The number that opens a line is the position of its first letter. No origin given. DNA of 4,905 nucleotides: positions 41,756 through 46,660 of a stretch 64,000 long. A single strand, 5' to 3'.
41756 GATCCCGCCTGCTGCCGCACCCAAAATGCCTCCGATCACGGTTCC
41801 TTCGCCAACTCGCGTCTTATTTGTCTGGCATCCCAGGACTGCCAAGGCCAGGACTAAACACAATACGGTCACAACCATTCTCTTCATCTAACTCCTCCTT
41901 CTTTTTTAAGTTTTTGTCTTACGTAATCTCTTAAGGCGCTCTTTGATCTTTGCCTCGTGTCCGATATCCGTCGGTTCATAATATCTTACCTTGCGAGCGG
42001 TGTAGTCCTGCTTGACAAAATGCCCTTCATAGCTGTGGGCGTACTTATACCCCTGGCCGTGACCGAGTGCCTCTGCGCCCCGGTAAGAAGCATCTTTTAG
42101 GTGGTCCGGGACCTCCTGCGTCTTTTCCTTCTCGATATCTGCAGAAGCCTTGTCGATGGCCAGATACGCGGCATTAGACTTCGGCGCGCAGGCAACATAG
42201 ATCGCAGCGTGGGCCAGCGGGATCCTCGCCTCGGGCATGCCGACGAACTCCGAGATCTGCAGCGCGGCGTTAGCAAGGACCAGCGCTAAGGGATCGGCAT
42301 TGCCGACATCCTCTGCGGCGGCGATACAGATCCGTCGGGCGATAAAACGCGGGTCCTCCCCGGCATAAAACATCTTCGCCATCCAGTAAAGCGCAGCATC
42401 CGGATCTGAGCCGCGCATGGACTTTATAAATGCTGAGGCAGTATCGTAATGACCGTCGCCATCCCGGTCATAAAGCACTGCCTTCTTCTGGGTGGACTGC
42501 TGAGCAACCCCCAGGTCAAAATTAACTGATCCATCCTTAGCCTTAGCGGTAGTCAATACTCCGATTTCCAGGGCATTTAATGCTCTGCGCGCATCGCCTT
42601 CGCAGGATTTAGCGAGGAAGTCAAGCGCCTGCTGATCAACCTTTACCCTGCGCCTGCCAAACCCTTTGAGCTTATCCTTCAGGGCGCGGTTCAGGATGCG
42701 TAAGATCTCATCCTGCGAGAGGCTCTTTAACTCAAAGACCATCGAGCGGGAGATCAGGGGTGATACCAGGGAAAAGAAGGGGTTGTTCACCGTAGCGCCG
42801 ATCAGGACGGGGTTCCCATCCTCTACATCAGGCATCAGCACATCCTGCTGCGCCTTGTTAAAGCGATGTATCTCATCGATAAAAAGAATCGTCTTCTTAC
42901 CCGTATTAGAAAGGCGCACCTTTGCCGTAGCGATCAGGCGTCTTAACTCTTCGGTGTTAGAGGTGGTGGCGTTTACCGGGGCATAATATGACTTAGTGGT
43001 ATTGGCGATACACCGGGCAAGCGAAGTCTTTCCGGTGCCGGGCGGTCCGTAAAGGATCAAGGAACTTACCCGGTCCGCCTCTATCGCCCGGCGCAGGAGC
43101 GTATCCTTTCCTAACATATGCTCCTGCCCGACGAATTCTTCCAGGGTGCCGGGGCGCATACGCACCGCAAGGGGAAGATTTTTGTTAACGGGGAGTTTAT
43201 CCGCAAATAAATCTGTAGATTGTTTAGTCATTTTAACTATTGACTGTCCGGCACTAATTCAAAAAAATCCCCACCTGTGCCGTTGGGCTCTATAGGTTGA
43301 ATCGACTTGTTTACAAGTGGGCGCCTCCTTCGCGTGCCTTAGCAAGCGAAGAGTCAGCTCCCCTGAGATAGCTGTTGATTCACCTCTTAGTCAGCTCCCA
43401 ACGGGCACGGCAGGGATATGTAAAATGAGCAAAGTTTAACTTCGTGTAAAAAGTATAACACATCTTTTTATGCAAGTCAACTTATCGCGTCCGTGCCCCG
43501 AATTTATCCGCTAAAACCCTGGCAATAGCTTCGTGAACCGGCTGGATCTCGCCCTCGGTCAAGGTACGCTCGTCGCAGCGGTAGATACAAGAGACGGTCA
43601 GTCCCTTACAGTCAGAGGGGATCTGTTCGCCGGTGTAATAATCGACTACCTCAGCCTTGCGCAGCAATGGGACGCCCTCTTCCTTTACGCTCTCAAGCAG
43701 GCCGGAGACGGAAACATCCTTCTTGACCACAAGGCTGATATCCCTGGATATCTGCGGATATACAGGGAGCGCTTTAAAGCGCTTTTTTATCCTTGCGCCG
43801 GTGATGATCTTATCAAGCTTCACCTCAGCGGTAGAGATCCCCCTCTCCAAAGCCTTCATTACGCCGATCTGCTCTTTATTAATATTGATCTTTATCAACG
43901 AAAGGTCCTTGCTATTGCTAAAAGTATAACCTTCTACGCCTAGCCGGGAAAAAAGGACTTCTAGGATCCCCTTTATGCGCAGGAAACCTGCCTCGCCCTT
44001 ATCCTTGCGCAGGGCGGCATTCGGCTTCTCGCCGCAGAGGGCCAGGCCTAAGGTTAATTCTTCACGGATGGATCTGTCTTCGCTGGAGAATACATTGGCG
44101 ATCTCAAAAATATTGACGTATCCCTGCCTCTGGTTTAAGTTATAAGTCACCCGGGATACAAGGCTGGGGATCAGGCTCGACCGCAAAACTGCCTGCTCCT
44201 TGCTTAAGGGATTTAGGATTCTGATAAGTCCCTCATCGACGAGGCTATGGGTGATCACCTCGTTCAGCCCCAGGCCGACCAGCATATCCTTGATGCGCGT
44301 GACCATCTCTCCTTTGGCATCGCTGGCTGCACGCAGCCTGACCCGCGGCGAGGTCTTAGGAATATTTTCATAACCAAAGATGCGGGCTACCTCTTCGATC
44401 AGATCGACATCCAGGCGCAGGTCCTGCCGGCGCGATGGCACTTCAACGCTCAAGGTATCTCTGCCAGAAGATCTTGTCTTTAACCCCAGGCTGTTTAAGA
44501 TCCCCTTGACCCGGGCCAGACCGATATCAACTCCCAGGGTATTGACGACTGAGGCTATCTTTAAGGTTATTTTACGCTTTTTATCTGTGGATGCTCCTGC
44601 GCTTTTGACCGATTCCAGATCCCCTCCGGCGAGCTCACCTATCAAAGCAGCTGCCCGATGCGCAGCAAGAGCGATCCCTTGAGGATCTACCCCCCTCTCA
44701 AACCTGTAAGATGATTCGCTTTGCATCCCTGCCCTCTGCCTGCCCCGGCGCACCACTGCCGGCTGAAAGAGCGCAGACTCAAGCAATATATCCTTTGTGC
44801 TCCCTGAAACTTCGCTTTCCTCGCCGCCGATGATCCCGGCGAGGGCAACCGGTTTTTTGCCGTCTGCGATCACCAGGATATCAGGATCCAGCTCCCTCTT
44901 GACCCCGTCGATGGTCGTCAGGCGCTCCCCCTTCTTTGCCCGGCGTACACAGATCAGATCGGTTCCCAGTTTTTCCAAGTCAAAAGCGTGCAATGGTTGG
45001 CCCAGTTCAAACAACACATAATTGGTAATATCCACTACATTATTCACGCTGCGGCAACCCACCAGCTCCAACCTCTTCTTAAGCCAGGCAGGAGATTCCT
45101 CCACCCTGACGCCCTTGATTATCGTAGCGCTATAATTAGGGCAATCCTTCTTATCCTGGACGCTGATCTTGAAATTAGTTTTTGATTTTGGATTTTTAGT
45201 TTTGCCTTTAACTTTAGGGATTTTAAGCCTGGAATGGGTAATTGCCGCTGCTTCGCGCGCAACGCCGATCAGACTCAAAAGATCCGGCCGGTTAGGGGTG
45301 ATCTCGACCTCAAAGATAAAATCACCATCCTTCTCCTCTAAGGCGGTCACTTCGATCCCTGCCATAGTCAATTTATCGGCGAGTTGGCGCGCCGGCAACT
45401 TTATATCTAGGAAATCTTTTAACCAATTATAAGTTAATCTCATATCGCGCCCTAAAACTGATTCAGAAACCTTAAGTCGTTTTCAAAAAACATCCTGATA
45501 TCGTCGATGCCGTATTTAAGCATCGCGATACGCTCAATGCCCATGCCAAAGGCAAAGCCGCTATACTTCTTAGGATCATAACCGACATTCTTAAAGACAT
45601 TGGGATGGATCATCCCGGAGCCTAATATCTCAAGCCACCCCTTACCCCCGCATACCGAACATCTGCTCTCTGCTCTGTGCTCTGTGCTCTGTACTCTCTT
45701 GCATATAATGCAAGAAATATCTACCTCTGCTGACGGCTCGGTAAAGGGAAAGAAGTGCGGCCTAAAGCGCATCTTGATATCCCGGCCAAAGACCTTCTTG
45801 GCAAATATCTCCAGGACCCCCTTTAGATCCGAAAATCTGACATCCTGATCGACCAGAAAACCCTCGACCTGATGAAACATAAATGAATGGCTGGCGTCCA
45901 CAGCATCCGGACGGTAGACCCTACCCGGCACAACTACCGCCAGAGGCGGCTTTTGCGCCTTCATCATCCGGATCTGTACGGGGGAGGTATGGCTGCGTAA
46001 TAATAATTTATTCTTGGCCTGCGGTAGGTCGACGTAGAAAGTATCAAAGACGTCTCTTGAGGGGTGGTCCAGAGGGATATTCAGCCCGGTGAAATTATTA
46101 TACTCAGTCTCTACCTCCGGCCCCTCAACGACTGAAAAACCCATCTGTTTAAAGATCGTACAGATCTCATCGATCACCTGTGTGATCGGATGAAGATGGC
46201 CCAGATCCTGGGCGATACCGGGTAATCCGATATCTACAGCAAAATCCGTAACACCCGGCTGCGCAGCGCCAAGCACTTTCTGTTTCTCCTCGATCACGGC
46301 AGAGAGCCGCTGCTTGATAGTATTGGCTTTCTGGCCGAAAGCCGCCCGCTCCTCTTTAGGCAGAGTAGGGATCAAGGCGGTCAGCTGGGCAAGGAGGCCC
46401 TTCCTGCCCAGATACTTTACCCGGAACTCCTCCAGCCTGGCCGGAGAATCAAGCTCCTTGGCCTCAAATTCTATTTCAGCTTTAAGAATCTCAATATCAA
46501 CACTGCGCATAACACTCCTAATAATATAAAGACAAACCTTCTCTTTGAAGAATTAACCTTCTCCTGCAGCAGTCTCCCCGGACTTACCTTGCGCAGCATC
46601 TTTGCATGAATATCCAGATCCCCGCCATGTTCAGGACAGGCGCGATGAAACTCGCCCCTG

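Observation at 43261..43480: Self-contained promoter-to-U-run unit encoding a structured RNA of about 185 nt between pheT and rarA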

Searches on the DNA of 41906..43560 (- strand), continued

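Call 21: search_rna_families(sources=[L007, L041, L064, L059, L020, L074, L065, L071, L003, L016, L057], threshold=evalue, max_evalue=0.001)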
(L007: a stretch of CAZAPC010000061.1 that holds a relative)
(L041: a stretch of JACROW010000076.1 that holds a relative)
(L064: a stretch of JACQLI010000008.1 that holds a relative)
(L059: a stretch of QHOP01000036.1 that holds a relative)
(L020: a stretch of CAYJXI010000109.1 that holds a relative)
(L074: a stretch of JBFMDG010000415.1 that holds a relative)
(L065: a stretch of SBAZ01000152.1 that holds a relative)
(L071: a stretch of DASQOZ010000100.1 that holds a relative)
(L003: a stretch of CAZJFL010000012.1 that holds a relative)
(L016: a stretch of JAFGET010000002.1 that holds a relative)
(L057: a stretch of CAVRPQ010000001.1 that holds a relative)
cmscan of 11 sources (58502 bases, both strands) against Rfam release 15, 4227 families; matches with E-value up to 0.001: 11.
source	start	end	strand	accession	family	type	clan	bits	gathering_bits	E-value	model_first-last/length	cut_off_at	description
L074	103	285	+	RF00013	6S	Gene;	-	81.6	46.4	1.4e-14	1-187/187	no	6S / SsrS RNA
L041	1257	1418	+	RF00013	6S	Gene;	-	80.7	46.4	2.3e-14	1-187/187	no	6S / SsrS RNA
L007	2029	2185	+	RF00013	6S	Gene;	-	79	46.4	6.1e-14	1-187/187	no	6S / SsrS RNA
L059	2415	2597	+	RF00013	6S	Gene;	-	74.5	46.4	6.9e-13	1-187/187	no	6S / SsrS RNA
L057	2668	2848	+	RF00013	6S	Gene;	-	69.5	46.4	1.1e-11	1-187/187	no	6S / SsrS RNA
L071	2624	2802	+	RF00013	6S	Gene;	-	68.2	46.4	2.2e-11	1-187/187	no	6S / SsrS RNA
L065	2709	2881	+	RF00013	6S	Gene;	-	66.6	46.4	5.2e-11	1-187/187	no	6S / SsrS RNA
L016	1874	2030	+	RF00013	6S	Gene;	-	64.6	46.4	1.6e-10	1-187/187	no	6S / SsrS RNA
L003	2801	2959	+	RF00013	6S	Gene;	-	60.8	46.4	1.3e-09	1-187/187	no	6S / SsrS RNA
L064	1574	1736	+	RF00013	6S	Gene;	-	52.1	46.4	1.5e-07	1-187/187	no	6S / SsrS RNA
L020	2084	2237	+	RF00013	6S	Gene;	-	49.4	46.4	6.7e-07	1-187/187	no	6S / SsrS RNA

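Call 34: search_rna_families(source=window, start=43150, end=43560, threshold=gathering)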
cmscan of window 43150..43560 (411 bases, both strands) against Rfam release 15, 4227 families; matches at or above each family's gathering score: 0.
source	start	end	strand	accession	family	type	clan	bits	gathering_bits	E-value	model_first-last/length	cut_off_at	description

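Call 38: search_rna_families(sources=[L002, L003, L004, L005, L006, L007, L008, L009, L010, L011, L012, L013, L014, L015, L016, L017, L018, L019, L020, L021], threshold=gathering)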
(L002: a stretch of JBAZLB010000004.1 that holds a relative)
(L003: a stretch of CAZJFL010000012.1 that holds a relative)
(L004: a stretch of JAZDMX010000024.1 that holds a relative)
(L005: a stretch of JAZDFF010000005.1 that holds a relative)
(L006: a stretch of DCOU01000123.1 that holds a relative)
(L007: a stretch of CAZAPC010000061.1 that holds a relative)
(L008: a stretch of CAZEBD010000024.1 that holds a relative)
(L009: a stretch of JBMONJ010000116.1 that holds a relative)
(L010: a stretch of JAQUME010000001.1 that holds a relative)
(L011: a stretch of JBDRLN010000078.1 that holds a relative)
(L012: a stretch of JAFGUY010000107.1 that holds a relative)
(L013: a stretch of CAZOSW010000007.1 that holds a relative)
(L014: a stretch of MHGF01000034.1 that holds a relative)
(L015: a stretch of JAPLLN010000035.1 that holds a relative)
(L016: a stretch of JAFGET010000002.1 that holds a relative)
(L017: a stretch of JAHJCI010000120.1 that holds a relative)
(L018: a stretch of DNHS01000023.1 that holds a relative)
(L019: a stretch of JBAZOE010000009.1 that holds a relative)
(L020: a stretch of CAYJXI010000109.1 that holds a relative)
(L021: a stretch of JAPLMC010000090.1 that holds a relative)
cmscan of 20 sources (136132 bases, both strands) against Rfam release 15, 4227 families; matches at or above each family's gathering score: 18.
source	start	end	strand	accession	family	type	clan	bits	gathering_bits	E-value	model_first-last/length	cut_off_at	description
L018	2747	2932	+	RF00013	6S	Gene;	-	93.6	46.4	4.5e-17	1-187/187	no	6S / SsrS RNA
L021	1214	1399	+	RF00013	6S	Gene;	-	91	46.4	1.9e-16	1-187/187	no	6S / SsrS RNA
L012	2818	2975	+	RF00013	6S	Gene;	-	81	46.4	4.5e-14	1-187/187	no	6S / SsrS RNA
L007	2029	2185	+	RF00013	6S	Gene;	-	79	46.4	1.4e-13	1-187/187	no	6S / SsrS RNA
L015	2820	2979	+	RF00013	6S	Gene;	-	71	46.4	1.1e-11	1-187/187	no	6S / SsrS RNA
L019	2623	2783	+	RF00013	6S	Gene;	-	70.8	46.4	1.3e-11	1-187/187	no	6S / SsrS RNA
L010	2833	2993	+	RF00013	6S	Gene;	-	68.7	46.4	3.9e-11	1-187/187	no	6S / SsrS RNA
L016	1874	2030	+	RF00013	6S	Gene;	-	64.6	46.4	3.8e-10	1-187/187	no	6S / SsrS RNA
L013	2679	2837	+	RF00013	6S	Gene;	-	62.9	46.4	9.6e-10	1-187/187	no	6S / SsrS RNA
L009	2657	2813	+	RF00013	6S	Gene;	-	60.9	46.4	2.9e-09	1-187/187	no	6S / SsrS RNA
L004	2842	2975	+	RF00013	6S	Gene;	-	60.4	46.4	3.7e-09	1-187/187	no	6S / SsrS RNA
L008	2837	2999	+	RF00013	6S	Gene;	-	59.8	46.4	5e-09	1-187/187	no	6S / SsrS RNA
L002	2788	2947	+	RF00013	6S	Gene;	-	59.2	46.4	7.1e-09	1-187/187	no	6S / SsrS RNA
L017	647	804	+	RF00013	6S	Gene;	-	54.2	46.4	1.1e-07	1-187/187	no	6S / SsrS RNA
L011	2663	2819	+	RF00013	6S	Gene;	-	54.1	46.4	1.2e-07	1-187/187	no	6S / SsrS RNA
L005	2624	2779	+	RF00013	6S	Gene;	-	53.3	46.4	1.8e-07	1-187/187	no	6S / SsrS RNA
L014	2773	2931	+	RF00013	6S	Gene;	-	51.6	46.4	4.6e-07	1-187/187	no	6S / SsrS RNA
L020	2084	2237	+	RF00013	6S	Gene;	-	49.4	46.4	1.6e-06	1-187/187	no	6S / SsrS RNA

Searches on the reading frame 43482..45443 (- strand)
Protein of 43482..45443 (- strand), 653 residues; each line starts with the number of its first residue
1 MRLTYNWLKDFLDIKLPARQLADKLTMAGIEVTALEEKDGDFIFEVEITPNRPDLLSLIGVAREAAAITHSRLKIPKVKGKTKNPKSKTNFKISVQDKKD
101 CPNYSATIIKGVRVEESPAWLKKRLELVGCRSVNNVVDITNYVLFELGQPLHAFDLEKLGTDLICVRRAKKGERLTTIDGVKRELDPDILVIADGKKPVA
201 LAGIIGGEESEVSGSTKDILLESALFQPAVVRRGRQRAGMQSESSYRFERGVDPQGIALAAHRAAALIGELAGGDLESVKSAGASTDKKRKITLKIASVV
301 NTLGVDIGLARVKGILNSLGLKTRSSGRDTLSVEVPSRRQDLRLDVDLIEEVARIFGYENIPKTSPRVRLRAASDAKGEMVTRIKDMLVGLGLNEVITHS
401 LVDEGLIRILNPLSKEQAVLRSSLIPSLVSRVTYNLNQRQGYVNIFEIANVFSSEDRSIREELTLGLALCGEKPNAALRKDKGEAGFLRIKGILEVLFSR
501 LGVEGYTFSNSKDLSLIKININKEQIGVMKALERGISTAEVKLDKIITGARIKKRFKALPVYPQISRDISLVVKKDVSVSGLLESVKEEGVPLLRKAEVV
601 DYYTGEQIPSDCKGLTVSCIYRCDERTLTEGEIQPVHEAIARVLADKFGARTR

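Call 7: search_protein_families(library=ncbifam, proteins=[window:43482-45443:-])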
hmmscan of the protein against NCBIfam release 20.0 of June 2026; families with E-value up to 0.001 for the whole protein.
window:43482-45443:- (653 aa): 3 families
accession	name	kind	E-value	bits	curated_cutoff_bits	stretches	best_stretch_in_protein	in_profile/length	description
TIGR00472.1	pheT_bact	equivalog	5.3e-174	580.6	402.65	2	41-653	159-798/798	phenylalanine--tRNA ligase subunit beta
NF001882.0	PRK00629.5-4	equivalog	8.5e-45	153.3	527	1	41-588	160-683/725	phenylalanine--tRNA ligase subunit beta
TIGR00471.1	pheT_arch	equivalog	9.1e-32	110.2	282.65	2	289-517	277-506/551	phenylalanine--tRNA ligase subunit beta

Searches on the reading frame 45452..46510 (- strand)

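Call 7: search_protein_families(library=ncbifam, proteins=[window:45452-46510:-])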
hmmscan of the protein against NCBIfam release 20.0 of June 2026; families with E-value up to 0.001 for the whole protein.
window:45452-46510:- (352 aa): 5 families
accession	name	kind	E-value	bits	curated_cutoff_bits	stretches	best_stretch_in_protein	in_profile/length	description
TIGR00468.1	pheS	equivalog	3.6e-97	325.5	237.45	1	49-352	11-322/324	phenylalanine--tRNA ligase subunit alpha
NF003210.0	PRK04172.1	equivalog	5.5e-61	206.9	350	3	166-266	329-428/496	phenylalanine--tRNA ligase subunit alpha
NF051887.1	PheS_related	equivalog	4.3e-41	141.2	300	2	106-266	11-175/349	PheS-related mystery ligase SrmL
TIGR00469.1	pheS_mito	equivalog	4e-33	114.7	258.35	2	291-352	282-343/451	phenylalanine--tRNA ligase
TIGR00470.1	sepS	equivalog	2.8e-08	32.6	380.65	1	161-341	175-340/533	O-phosphoserine--tRNA ligase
